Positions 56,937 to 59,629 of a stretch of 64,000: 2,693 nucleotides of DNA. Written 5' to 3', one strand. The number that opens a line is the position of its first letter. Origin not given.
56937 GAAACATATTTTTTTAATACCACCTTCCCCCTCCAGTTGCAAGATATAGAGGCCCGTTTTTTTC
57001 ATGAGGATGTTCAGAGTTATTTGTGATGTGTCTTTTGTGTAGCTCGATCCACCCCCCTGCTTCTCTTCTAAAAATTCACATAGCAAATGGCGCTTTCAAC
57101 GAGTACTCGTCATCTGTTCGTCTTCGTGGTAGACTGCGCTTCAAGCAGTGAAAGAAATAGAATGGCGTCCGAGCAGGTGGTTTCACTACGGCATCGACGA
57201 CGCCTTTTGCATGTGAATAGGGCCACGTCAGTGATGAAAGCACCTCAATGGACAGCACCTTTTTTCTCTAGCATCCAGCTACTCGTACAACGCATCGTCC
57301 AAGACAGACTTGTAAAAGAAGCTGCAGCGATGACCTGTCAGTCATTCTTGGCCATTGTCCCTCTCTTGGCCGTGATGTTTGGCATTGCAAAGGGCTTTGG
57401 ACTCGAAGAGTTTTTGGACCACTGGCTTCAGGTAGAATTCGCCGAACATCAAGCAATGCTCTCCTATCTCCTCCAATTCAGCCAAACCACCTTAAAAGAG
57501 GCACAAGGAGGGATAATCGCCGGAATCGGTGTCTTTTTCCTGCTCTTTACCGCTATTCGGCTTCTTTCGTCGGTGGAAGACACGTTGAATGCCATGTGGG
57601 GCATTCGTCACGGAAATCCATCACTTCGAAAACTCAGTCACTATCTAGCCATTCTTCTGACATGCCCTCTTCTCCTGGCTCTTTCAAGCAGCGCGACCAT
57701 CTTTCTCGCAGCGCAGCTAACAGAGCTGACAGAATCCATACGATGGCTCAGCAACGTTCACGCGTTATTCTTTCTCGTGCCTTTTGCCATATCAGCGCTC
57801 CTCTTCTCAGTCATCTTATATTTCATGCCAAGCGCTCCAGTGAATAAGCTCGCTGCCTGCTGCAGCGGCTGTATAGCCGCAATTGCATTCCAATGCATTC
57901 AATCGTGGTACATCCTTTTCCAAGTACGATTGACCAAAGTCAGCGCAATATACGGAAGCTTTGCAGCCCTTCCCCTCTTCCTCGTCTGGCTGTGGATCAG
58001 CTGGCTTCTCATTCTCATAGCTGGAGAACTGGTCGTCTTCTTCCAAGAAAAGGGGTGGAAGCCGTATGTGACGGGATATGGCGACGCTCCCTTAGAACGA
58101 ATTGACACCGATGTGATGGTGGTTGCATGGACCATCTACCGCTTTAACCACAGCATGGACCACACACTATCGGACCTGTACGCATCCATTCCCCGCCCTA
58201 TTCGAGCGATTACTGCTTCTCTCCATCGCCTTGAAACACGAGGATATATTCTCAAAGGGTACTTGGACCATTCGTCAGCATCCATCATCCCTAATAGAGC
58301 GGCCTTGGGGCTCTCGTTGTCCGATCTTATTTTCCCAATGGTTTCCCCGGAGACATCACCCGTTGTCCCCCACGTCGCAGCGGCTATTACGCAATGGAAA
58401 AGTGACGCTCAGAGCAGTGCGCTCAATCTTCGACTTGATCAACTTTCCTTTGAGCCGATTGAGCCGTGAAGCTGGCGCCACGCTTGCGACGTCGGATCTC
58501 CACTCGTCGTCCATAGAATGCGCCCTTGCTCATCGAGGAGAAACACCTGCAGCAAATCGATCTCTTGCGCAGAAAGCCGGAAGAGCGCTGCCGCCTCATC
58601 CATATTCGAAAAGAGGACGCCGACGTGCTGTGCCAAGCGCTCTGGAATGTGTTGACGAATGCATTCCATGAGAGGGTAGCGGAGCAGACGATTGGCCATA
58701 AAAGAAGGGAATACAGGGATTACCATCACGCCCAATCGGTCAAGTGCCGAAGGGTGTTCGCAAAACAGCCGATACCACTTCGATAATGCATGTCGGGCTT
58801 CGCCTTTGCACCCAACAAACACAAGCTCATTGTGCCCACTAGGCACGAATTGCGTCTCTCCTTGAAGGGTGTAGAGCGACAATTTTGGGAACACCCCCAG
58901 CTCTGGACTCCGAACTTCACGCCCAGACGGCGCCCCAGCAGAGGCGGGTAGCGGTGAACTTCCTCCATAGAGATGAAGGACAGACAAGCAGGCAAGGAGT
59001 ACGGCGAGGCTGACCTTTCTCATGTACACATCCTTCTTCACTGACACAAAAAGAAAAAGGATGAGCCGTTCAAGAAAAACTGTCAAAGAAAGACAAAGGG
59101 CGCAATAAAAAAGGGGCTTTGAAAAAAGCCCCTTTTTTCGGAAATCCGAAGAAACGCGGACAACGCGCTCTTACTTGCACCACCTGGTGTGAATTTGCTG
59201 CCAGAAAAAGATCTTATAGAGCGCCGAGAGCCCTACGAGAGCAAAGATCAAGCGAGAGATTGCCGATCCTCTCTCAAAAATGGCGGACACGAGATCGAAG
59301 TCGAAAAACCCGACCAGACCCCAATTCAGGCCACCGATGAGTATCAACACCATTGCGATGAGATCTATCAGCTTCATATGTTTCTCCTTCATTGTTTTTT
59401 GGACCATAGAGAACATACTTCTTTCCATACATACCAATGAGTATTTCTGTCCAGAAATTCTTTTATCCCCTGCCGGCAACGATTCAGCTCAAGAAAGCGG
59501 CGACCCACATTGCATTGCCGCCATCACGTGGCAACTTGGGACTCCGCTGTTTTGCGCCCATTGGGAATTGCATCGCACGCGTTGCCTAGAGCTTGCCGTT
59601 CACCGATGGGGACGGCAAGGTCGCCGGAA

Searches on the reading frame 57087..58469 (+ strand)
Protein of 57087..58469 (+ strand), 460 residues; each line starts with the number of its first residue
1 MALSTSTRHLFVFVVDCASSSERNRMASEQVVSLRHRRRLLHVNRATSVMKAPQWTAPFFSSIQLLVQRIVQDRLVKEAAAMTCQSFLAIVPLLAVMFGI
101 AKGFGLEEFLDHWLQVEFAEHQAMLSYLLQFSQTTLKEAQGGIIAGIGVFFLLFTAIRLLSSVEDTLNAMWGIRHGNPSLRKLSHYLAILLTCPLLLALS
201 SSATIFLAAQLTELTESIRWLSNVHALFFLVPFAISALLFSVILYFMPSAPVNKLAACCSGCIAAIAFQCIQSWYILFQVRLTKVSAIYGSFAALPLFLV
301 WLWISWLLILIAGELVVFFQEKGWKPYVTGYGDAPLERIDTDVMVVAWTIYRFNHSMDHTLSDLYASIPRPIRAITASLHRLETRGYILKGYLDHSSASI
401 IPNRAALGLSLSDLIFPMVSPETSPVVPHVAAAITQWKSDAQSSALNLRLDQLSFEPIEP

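Call 47: search_protein_families(library=pfam, proteins=[window:57087-58469:+], max_evalue=0.001)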
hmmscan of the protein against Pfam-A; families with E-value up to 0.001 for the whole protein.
window:57087-58469:+ (460 aa): 1 family
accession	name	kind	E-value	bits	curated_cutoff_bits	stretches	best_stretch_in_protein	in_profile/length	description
PF03631.20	Virul_fac_BrkB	-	1e-39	137.2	33.7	1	72-321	2-257/259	Virulence factor BrkB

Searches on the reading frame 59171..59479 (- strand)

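Call 47: search_protein_families(library=pfam, proteins=[window:59171-59479:-], max_evalue=0.001)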
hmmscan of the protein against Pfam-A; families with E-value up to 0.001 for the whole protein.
window:59171-59479:- (102 aa): 1 family
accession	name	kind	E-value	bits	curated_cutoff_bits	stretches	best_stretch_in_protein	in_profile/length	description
PF04070.17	DUF378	-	1.8e-22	79.4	25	1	36-92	1-58/60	Domain of unknown function (DUF378)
